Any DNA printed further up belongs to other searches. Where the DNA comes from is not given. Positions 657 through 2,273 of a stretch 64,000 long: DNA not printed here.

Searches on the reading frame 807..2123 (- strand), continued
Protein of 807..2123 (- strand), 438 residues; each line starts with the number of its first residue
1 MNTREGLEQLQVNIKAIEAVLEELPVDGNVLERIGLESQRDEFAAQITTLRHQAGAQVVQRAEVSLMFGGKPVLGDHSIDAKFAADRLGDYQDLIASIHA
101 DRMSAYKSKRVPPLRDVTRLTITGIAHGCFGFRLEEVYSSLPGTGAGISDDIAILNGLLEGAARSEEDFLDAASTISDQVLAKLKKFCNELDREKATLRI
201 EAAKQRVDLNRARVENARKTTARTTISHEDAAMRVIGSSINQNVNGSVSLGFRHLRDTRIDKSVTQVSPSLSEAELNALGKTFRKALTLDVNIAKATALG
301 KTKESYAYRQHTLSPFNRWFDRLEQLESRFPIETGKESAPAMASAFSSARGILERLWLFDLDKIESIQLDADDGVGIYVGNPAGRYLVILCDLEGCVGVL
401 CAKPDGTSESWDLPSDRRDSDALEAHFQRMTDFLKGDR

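Call 43: find_encoding_contigs(protein=P0004, flank=10000, max_places=6)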
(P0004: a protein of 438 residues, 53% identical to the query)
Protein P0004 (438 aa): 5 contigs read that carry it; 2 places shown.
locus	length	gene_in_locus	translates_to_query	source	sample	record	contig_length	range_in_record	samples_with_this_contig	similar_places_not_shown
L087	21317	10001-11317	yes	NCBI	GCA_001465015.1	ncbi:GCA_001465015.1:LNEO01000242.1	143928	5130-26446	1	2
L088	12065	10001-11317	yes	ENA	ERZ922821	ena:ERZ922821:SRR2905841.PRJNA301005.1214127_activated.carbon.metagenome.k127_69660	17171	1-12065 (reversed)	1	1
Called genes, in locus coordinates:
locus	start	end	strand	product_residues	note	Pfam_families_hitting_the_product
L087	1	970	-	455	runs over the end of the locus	PF07586:HXXSHH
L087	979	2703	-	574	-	PF07626:PSD3, PF07637:PSD5, PF07631:PSD4, PF07627:PSCyt3, PF07624:PSD2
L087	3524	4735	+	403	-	PF11617:Cu-binding_MopE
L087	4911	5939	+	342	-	-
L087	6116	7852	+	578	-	PF10592:AIPR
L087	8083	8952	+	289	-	-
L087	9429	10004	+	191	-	PF22014:DUF6932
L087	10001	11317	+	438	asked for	-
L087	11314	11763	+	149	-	-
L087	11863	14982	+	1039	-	PF20465:MmeI_hel, PF02384:N6_Mtase (weak), PF20473:MmeI_Mtase, PF07669:Eco57I (weak), PF20466:MmeI_TRD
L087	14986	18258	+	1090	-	PF14311:DUF4379, PF00271:Helicase_C, PF05148:Methyltransf_8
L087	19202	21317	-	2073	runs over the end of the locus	-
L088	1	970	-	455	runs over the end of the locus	PF07586:HXXSHH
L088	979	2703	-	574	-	PF07626:PSD3, PF07637:PSD5, PF07631:PSD4, PF07627:PSCyt3, PF07624:PSD2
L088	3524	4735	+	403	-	PF11617:Cu-binding_MopE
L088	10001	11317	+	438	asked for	-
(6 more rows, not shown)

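Call 44: find_encoding_contigs(protein=P0005, flank=10000, max_places=6)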
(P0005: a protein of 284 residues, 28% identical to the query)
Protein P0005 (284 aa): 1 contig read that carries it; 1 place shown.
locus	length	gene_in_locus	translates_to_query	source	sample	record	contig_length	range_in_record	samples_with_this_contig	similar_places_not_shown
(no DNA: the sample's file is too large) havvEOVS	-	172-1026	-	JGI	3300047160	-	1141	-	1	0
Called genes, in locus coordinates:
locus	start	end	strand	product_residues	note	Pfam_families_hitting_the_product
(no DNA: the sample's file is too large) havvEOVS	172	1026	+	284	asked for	-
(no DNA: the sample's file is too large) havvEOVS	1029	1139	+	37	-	?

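Call 45: find_encoding_contigs(protein=P0019, flank=10000, max_places=6)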
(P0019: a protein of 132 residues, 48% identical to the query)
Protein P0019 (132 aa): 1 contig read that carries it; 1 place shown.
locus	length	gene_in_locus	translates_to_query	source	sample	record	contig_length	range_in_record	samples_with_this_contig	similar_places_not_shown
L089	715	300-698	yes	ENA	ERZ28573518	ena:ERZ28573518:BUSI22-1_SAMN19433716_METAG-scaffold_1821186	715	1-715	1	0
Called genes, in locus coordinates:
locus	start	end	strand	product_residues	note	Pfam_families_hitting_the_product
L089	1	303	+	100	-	?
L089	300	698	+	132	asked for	-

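Call 48: predict_structure(alignment_id=A1)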
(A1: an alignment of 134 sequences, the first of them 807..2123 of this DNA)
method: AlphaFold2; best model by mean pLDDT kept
length: 438 residues; sequences in the alignment: 134
mean_pLDDT: 88.3   pTM: 0.81
mean pLDDT of the five models: 88.3, 87.5, 87.5, 86.9, 83.7
residues with pLDDT >= 90: 273; 70-90: 118; 50-70: 47; < 50: 0
segments of 3 or more residues with pLDDT < 50: none
pLDDT, mean of each block of 10 residues (from residue 1): 82 97 95 97 95 74 96 96 98 95 69 81 91 88 77 96 97 94 98 98 96 98 97 83 72 70 60 81 87 94 90 93 92 77 91 91 93 92 92 92 87 72 86 85
secondary structure, 60 per line:
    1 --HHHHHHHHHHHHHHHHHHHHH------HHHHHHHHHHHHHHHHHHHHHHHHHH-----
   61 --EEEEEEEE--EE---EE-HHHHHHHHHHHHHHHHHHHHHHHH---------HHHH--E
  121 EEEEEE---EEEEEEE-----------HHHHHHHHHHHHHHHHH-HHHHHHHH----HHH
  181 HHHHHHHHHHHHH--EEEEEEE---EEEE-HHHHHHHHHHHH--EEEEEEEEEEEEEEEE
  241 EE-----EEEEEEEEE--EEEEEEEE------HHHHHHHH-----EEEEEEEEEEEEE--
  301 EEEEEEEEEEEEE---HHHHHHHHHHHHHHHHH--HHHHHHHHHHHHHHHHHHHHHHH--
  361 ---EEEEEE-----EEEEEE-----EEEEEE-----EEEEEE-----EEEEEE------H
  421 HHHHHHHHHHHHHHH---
elements in order: H3-23 H30-55 E63-70 H81-104 H114-117 E120-126 E130-136 H148-164 H166-173 H178-193 E196-202 E206-209 H211-222 E225-242 E248-256 E259-266 H273-280 E286-298 E301-313 H317-333 H336-358 E364-369 E375-380 E386-391 E397-402 E408-413 H420-435

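Call 53: fold_search(model_id=the predicted structure, library=pdb)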
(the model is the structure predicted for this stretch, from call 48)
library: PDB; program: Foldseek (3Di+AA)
matches with E <= 10: 769; with E <= 0.001: 0
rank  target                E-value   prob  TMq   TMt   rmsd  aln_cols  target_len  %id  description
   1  7qoo_P                6.9e-03  0.12  0.07  0.11  20.0       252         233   11  Structure of the human inner kinetochore CCAN complex (released 2022-06-08)
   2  1se8                  7.3e-03  0.92  0.15  0.28  20.3       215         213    9  Structure of single-stranded DNA-binding protein (SSB) from D. radiodurans (released 2004-06-15)
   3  6cqm_G                8.9e-03  0.99  0.14  0.47   5.2        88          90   22  Crystal Structure of mitochondrial single-stranded DNA binding proteins from S. cerevisiae, Rim1 (Form2) (released 2018-05-30)
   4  6cqo_G                1.5e-02  0.99  0.15  0.51   5.0        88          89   19  Crystal Structure of mitochondrial single-stranded DNA binding proteins from S. cerevisiae (SeMet Labeled), Rim1 (Form (released 2018-05-30)
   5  4ozq_B                1.6e-02  0.51  0.12  0.08  15.5       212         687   13  Crystal structure of the mouse Kif14 motor domain (released 2014-07-09)
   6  4gop_C                2.8e-02  0.85  0.13  0.13  11.0       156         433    9  Structure and Conformational Change of a Replication Protein A Heterotrimer Bound to ssDNA (released 2012-11-28)
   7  8fzd_w                2.8e-02  0.20  0.10  0.13  36.3       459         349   10  Cryo-EM structure of an E. coli non-rotated ribosome termination complex bound with apoRF3, RF1, P- and E-site tRNAPhe (released 2024-07-17)
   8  8txr_B                3.6e-02  0.89  0.13  0.18  10.7       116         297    8  E. coli ExoVII(H238A) (released 2024-01-31)
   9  1x3f_A                4.2e-02  0.98  0.15  0.49   5.0        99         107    9  Crystal structure of the single-stranded DNA-binding protein from Mycobacterium SMEGMATIS (released 2005-08-15)
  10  7f5y_A                4.2e-02  0.98  0.15  0.47   6.0        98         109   11  Crystal structure of the single-stranded dna-binding protein from Mycobacterium tuberculosis- Form III (released 2022-05-11)
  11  8p0w_H                4.2e-02  0.35  0.12  0.25  18.8       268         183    9  Structure of the human Commander complex COMMD ring (released 2024-03-20)
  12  3pcs_C                4.5e-02  0.99  0.13  0.16  12.2        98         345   13  Structure of EspG-PAK2 autoinhibitory Ialpha3 helix complex (released 2011-01-05)
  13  3q1c                  4.5e-02  0.97  0.13  0.16  11.2       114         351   14  Structure of EspG Protein (released 2011-02-23)
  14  1xtd                  4.5e-02  0.80  0.12  0.28  10.5       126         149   12  Structural Analysis of Leishmania mexicana eukaryotic initiation factor 5a (released 2004-10-26)
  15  2y65_D                4.5e-02  0.47  0.10  0.13  16.2       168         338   13  Crystal structure of Drosophila melanogaster kinesin-1 motor domain dimer-tail complex (released 2011-08-24)
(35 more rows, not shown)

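Call 63: fold_search(model_id=the predicted structure, library=viral)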
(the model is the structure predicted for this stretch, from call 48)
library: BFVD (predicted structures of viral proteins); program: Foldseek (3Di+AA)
matches with E <= 10: 619; with E <= 0.001: 3
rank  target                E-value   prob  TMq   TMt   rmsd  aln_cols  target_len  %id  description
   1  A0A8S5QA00            2.2e-09  1.00  0.29  0.33  18.6       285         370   12  DUF6575 domain-containing protein [Siphoviridae sp. ctoic9]
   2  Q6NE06                4.9e-08  1.00  0.29  0.33  17.8       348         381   11  Uncharacterized protein [Leptospira phage LE1]
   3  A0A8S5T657            5.6e-07  1.00  0.27  0.39  15.4       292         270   11  Uncharacterized protein [Myoviridae sp. ctLIM9]
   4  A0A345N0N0            1.3e-03  1.00  0.16  0.57   4.0        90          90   13  (no name in the UniProt tables at hand)
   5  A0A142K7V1            2.8e-03  1.00  0.16  0.35  10.7       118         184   12  Uncharacterized protein [Mycobacterium phage Pipsqueaks]
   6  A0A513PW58            4.7e-03  0.80  0.14  0.17  18.4       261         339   13  Uncharacterized protein [Vibrio phage 2 TSL-2019]
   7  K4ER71                9.6e-03  0.89  0.16  0.20  14.3       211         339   12  Lef-3 [Epinotia aporema granulovirus]
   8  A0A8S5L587            1.1e-02  0.09  0.08  0.08  39.3       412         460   10  Maturation protein (Fragment) [ssRNA phage SRR5466365_3]
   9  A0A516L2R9            1.3e-02  1.00  0.15  0.50   6.4       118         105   11  (no name in the UniProt tables at hand)
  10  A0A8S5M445            1.5e-02  0.25  0.09  0.07  24.2       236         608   12  Uncharacterized protein [Siphoviridae sp. ct3b712]
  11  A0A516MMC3            2.0e-02  0.94  0.15  0.41   9.4       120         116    9  (no name in the UniProt tables at hand)
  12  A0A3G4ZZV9            2.1e-02  0.16  0.11  0.10  24.3       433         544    8  Uncharacterized protein [Edafosvirus sp.]
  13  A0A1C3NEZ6            2.2e-02  0.77  0.16  0.29  19.1       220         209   12  (no name in the UniProt tables at hand)
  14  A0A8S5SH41            2.2e-02  0.28  0.14  0.12  19.5       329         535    8  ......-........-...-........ exonuclease RecJ [Siphoviridae sp. ctBCr48]
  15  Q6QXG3                2.3e-02  0.33  0.14  0.17  19.5       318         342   11  Lef-3 [Agrotis segetum granulosis virus]
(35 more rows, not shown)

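Call 68: search_solved_structures(query=A1, max_evalue=10)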
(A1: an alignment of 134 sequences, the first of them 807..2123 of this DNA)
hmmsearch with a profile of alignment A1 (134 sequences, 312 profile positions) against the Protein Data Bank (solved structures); distinct sequences matched with E-value up to 10: 12.
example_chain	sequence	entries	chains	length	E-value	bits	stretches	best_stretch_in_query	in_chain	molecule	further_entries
6bjp_A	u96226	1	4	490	0.28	13.7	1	11-97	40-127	NAD/NADP-dependent betaine aldehyde dehydrogenase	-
1eb6_A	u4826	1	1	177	0.4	13.2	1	136-191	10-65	NEUTRAL PROTEASE II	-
2xdr_A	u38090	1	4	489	0.58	12.7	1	11-94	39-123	BETAINE ALDEHYDE DEHYDROGENASE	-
2wox_A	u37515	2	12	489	0.58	12.7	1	11-94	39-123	BETAINE ALDEHYDE DEHYDROGENASE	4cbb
2wme_A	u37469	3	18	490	0.58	12.7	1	11-94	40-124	BETAINE ALDEHYDE DEHYDROGENASE | NAD/NADP-dependent betaine aldehyde dehydrogenase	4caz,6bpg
3zqa_A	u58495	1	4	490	0.78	12.3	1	11-94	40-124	BETAINE ALDEHYDE DEHYDROGENASE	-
9fco_I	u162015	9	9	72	0.89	12.1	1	224-284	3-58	Translation initiation factor IF-1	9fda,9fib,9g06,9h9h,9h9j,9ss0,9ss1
1ah9_A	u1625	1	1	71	0.97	12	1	224-284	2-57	INITIATION FACTOR 1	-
9tlr_A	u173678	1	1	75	1.7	11.1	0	8-42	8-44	Sc-apCC-2-BCL-xL-11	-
9tlm_A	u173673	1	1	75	3.3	10.2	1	6-52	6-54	Sc-apCC-2-MCL-1-1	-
9tln_A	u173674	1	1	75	4.8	9.7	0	7-46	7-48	Sc-apCC-2-BCL-xL-2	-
9tlv_A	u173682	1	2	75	5.4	9.5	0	30-54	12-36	Sc-apCC-2-MCL-1-3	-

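Call 69: find_related_loci(query=A2, collection=viral_contigs, flank=8000)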
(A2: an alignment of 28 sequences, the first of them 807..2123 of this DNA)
Query A2 (438 aa) in viral_contigs; peptide patterns used: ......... (x = any residue, [..] = any of these).
50 stretches matched a pattern; 48 encode a relative of the query (tblastn E <= 1e-3); 48 distinct loci.
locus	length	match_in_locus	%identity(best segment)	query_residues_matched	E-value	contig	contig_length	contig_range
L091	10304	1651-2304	30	7-226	3e-18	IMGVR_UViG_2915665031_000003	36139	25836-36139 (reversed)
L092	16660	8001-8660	26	11-233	9e-18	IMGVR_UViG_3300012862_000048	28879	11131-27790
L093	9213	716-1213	31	62-226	2e-16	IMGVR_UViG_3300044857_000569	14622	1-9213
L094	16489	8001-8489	31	62-223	1e-14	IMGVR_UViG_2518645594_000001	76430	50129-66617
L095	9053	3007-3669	27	7-229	1e-14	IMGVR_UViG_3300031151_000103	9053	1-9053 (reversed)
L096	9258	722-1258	31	62-238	1e-14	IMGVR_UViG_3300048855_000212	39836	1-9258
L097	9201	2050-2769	25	60-306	1e-14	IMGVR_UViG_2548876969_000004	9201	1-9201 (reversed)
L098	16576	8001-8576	31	8-202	2e-14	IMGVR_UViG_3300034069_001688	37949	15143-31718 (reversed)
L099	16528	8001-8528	29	62-233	4e-14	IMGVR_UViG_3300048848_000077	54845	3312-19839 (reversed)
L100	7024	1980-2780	26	7-261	7e-14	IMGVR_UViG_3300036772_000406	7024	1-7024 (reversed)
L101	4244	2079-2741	27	7-229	1e-13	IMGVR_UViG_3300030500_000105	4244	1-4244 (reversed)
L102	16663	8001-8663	26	7-229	3e-13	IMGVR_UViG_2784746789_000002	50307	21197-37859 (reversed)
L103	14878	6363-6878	27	53-223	1e-12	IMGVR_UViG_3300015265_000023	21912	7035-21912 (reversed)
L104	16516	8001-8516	27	53-223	1e-12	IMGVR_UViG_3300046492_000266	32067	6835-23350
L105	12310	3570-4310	23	53-306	2e-12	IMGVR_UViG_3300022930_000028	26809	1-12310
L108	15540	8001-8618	26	66-264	2e-11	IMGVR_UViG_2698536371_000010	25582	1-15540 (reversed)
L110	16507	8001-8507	30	27-199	4e-11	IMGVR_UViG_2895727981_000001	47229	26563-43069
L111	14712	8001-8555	27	21-205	8e-11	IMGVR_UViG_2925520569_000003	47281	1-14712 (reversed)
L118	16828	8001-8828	24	27-318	2e-9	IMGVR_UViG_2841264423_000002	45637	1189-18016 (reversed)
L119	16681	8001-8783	25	20-280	1e-9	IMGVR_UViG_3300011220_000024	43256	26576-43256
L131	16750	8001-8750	23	17-264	3e-7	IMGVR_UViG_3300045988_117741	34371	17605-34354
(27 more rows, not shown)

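Call 76: search_protein_families(library=pfam, alignment_id=A6, max_evalue=0.00001)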
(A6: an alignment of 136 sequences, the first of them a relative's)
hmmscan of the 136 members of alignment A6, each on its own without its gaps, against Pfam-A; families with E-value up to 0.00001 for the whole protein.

A. member 1, L007:2601-3287:+ (229 aa): 0 families

B. families by the number of members that match (of 136 scanned): 129 families (the first 25 are shown)
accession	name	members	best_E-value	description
PF00899.27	ThiF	9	4.4e-21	ThiF family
PF14464.11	Prok-JAB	7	1.4e-09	Prokaryotic homologs of the JAB domain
PF00589.27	Phage_integrase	6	1.2e-33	Phage integrase family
PF13304.12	AAA_21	3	1.5e-35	AAA domain, putative AbiEii toxin, Type IV TA system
PF00890.30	FAD_binding_2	2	1e-95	FAD binding domain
PF07992.20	Pyr_redox_2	2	5.6e-72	Pyridine nucleotide-disulphide oxidoreductase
PF18766.7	SWI2_SNF2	2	3.5e-66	SWI2/SNF2 ATPase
PF02852.28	Pyr_redox_dim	2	1.3e-39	Pyridine nucleotide-disulphide oxidoreductase, dimerisation domain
PF10088.15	DUF2326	2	1.9e-35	Uncharacterised protein conserved in bacteria (DUF2326)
PF04313.20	HSDR_N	2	5e-35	Type I restriction enzyme R protein N terminus (HSDR_N)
PF14022.11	DUF4238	2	3.9e-34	Protein of unknown function (DUF4238)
PF13175.12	AAA_15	2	7.7e-25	AAA ATPase domain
PF00070.33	Pyr_redox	2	1.9e-23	Pyridine nucleotide-disulphide oxidoreductase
PF11867.13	T1RH-like_C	2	2.9e-23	Type I restriction enzyme HindI endonuclease subunit-like, C-terminal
PF22679.2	T1R_D3-like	2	2e-19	Type I restriction enzyme subunit R domain 3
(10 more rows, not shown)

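Call 77: search_protein_families(library=padloc, alignment_id=A6, max_evalue=0.00001)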
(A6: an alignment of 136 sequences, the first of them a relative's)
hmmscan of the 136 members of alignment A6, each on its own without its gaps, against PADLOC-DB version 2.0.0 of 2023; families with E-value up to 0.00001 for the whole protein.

A. member 1, L007:2601-3287:+ (229 aa): 0 families

B. families by the number of members that match (of 136 scanned): 177 families (the first 25 are shown)
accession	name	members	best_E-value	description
PDLC00829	E1-E2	9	2.2e-14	E1-E2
PDLC00839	E1-E2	7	7.8e-09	E1-E2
PDLC00832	E1-E2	6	8e-09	E1-E2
PDLC00828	E1-E2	5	2e-09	E1-E2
PDLC00848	E1-E2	4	3.1e-08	E1-E2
PDLC00844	E1-E2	4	1.8e-07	E1-E2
PDLC02980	AriA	3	1e-34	-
PDLC04774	PDC-M68B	2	6.7e-215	-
PDLC04177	HEC-01A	2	6.4e-170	-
PDLC03040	REase_I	2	7.3e-159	Type I restriction enzyme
PDLC03044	REase_I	2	3.3e-75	Type I restriction enzyme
PDLC03041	REase_I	2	3.6e-68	Type I restriction enzyme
PDLC04175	HEC-01A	2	4.2e-55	-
PDLC03048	REase_I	2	2.5e-47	Type I restriction enzyme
PDLC04178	HEC-01A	2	1.9e-42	-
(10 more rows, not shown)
